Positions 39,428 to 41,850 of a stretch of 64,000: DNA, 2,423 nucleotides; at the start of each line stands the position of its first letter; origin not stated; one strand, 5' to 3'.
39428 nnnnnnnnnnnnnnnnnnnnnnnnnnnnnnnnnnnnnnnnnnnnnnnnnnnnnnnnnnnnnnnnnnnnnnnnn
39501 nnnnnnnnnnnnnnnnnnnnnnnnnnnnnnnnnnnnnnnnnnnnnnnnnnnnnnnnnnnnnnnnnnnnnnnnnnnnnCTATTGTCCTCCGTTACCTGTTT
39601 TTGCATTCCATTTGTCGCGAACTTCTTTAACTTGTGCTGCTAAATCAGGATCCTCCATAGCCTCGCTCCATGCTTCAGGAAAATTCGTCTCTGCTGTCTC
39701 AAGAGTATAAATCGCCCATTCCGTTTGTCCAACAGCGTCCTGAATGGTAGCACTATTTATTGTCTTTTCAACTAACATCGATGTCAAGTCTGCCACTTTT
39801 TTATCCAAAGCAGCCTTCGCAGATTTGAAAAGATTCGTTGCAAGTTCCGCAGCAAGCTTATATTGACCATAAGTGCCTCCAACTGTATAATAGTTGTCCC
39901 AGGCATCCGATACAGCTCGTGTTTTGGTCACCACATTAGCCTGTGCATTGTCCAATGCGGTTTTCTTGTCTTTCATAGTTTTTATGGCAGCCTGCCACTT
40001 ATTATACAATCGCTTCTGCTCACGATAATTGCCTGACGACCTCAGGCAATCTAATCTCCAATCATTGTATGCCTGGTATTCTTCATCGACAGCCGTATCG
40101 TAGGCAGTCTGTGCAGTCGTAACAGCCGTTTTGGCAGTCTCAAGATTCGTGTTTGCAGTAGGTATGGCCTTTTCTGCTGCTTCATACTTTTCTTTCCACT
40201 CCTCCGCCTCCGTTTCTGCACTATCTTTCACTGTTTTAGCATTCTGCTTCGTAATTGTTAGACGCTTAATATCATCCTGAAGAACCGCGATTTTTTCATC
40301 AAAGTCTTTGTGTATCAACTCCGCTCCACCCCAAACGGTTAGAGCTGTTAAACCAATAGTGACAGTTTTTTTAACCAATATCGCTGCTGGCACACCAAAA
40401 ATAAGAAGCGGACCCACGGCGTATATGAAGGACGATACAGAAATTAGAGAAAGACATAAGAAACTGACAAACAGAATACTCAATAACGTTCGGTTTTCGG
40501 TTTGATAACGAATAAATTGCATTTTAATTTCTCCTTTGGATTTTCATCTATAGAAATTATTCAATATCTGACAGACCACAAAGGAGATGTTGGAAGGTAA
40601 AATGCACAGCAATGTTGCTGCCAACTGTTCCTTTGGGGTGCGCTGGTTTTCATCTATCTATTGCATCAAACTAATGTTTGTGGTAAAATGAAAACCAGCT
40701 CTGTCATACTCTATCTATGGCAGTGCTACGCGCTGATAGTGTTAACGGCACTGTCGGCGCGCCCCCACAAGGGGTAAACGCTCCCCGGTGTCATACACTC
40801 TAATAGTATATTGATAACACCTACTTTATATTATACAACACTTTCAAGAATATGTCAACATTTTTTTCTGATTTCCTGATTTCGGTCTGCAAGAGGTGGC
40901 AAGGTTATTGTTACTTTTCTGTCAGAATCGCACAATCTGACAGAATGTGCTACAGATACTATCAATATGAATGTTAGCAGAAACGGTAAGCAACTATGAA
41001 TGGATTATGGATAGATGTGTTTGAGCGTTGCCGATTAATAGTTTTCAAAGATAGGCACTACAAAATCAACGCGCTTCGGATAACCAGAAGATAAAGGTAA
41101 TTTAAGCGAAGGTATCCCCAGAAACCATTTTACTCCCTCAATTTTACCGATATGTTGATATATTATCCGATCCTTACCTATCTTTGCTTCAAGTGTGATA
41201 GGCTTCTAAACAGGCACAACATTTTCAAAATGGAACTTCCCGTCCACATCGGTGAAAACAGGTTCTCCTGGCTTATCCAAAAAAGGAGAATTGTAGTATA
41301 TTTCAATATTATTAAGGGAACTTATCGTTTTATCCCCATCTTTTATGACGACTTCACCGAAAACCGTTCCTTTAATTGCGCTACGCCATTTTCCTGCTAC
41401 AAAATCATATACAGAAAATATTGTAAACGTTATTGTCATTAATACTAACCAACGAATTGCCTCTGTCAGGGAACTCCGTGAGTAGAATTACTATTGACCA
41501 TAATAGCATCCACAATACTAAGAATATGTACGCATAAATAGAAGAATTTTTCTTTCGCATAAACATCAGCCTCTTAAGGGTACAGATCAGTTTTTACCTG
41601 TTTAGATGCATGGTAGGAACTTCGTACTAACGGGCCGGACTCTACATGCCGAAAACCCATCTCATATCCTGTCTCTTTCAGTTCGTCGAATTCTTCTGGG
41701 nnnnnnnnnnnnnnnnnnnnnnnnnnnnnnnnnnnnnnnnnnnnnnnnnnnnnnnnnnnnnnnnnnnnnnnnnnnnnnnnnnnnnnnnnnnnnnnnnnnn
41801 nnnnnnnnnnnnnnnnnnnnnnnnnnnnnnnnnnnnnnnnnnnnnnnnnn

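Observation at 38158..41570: Unknown two-gene membrane coiled-coil operon behind a 1-kb structured leader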

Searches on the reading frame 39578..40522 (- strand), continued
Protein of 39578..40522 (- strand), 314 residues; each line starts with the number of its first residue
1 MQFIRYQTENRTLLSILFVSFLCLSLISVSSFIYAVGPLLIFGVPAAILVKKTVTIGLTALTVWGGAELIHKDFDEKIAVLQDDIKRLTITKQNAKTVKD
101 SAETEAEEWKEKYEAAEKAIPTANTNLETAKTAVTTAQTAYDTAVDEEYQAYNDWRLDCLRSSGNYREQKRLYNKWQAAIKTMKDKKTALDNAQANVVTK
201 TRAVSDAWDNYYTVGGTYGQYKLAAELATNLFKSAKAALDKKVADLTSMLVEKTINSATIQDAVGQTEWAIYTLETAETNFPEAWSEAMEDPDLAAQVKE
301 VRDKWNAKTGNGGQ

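Call 91: fold_search(model_id=the predicted structure, library=viral)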
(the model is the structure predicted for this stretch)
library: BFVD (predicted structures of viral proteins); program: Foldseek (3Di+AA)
matches with E <= 10: 803; with E <= 0.001: 5
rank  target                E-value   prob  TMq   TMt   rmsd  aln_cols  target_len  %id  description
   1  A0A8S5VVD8            3.1e-04  1.00  0.41  0.21  16.5       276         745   14  GDSL like Lipase Acylhydrolase [Ackermannviridae sp.]
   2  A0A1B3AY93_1          6.0e-04  1.00  0.31  0.10  16.3       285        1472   11  Tape measure protein [Gordonia phage Bantam]
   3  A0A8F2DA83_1          6.0e-04  1.00  0.25  0.12  15.8       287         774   14  Tape measure protein [Gordonia phage VanLee]
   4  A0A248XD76            6.3e-04  1.00  0.48  0.11  16.3       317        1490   14  Putative tail tape measure protein [Klebsiella phage YMC16/01/N133_KPN_BP]
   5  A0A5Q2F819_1          6.6e-04  1.00  0.33  0.14  15.8       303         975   14  Tape measure protein [Gordonia phage Sixama]
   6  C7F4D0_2              1.2e-03  1.00  0.41  0.13  23.3       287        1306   13  (no name in the UniProt tables at hand)
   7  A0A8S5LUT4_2          1.8e-03  1.00  0.54  0.24   4.8       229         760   18  Tail protein [Siphoviridae sp. ctMsr1]
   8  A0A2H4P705            1.8e-03  1.00  0.54  0.24  22.7       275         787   16  GDSL-like lipase [Pseudomonas phage nickie]
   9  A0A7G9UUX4            2.1e-03  1.00  0.39  0.17  14.8       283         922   18  (no name in the UniProt tables at hand)
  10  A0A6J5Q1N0            2.4e-03  1.00  0.45  0.52   9.2       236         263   16  Uncharacterized protein [uncultured Caudovirales phage]
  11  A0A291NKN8            2.8e-03  1.00  0.28  0.09  18.6       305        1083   12  Tail fiber protein [Salmonella phage SP01]
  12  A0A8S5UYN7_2          3.4e-03  1.00  0.49  0.21   4.3       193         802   20  Endosialidase chaperone [Siphoviridae sp. ctkKt3]
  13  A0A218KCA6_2          3.4e-03  1.00  0.28  0.10  51.8       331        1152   12  Putative tail tape measure protein [Bacillus phage PBC2]
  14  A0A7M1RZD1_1          4.2e-03  1.00  0.48  0.14  18.0       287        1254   12  Uncharacterized protein [uncultured phage cr127_1]
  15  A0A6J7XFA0            4.2e-03  1.00  0.32  0.13  12.8       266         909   12  Uncharacterized protein [uncultured Caudovirales phage]
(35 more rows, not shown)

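Call 95: search_protein_families(library=pfam, alignment_id=A7, max_evalue=0.00001)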
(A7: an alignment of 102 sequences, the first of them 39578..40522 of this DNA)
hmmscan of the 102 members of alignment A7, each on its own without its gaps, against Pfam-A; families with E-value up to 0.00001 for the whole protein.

A. member 1, window:39578-40522:- (314 aa): 0 families

B. families by the number of members that match (of 102 scanned): 90 families (the first 25 are shown)
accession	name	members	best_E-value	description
PF07676.18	PD40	8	1.1e-28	WD40-like Beta Propeller Repeat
PF00028.23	Cadherin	4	2.3e-58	Cadherin domain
PF23592.1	Cadherin_CELSR2_9th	4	5.1e-22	CELSR2-like, ninth cadherin domain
PF00930.27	DPPIV_N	4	8.9e-09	Dipeptidyl peptidase IV (DPP IV) N-terminal region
PF00404.24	Dockerin_1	4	2e-08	Dockerin type I domain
PF25174.1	Beta-prop_THOC3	3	2e-90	THOC3 beta-propeller domain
PF01555.25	N6_N4_Mtase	3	5.6e-45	DNA methylase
PF17963.7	Big_9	3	1.4e-18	Bacterial Ig domain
PF13860.13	FlgD_ig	3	8.8e-09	FlgD Ig-like domain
PF01609.27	DDE_Tnp_1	2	4.3e-27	Transposase DDE domain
PF08305.17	NPCBM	2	2.2e-26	NPCBM/NEW2 domain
PF13588.12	HSDR_N_2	2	1.1e-15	Type I restriction enzyme R protein N terminus (HSDR_N)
PF25374.1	Cadherin_FAT4_N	2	9.1e-13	FAT4-like, N-terminal cadherin-like domain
PF00932.25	LTD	2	5.2e-10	Lamin Tail Domain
PF18962.6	Por_Secre_tail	2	4.9e-07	Secretion system C-terminal sorting domain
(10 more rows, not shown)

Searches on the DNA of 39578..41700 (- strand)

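Call 4: search_rna_families(source=window, start=40400, end=41700, threshold=evalue, max_evalue=10)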
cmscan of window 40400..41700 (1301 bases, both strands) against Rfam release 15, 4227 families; matches with E-value up to 10: 5.
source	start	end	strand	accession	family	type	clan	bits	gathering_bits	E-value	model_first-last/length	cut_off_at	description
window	41558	41644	+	RF00637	mir-276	Gene; miRNA;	-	18.9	62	0.14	1-90/90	no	mir-276 microRNA precursor family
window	41675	41696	+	RF01338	CRISPR-DR25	Gene; CRISPR;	CL00014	17.1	36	4.1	1-25/25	no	CRISPR RNA direct repeat element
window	41419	41515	-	RF00774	mir-360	Gene; miRNA;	-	16.7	60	3.3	1-62/62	no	mir-360 microRNA precursor family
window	40515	40609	+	RF00445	MIR399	Gene; miRNA;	-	16.2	57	2.2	1-117/117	no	mir-399 microRNA precursor family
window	40835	41015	+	RF02933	ARRPOF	Gene; sRNA;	-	11.3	127.2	7.3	1-256/256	no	ARRPOF RNA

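Call 67: search_rna_families(sources=[L023, L042, L026, L012, L061, L043, L009, L054, L081, L033, L075, L048, L005, L007, L032], threshold=gathering)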
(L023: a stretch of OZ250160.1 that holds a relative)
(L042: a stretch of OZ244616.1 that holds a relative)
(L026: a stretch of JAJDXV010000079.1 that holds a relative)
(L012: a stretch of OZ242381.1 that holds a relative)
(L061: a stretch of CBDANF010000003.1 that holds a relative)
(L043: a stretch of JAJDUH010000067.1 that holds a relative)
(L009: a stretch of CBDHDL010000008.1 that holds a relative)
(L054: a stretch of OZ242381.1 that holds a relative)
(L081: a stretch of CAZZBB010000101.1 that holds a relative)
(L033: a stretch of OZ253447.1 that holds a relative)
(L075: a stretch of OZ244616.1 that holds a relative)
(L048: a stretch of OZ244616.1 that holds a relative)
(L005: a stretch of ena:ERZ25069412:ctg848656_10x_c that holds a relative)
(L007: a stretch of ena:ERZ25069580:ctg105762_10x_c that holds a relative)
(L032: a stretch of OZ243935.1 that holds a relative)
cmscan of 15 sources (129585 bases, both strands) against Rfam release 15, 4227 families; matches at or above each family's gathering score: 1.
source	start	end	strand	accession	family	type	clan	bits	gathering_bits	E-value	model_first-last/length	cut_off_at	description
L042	6972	7056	+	RF02869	ncS025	Gene; sRNA;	-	50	46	1.9e-05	1-85/85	no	Burkholderia sRNA 25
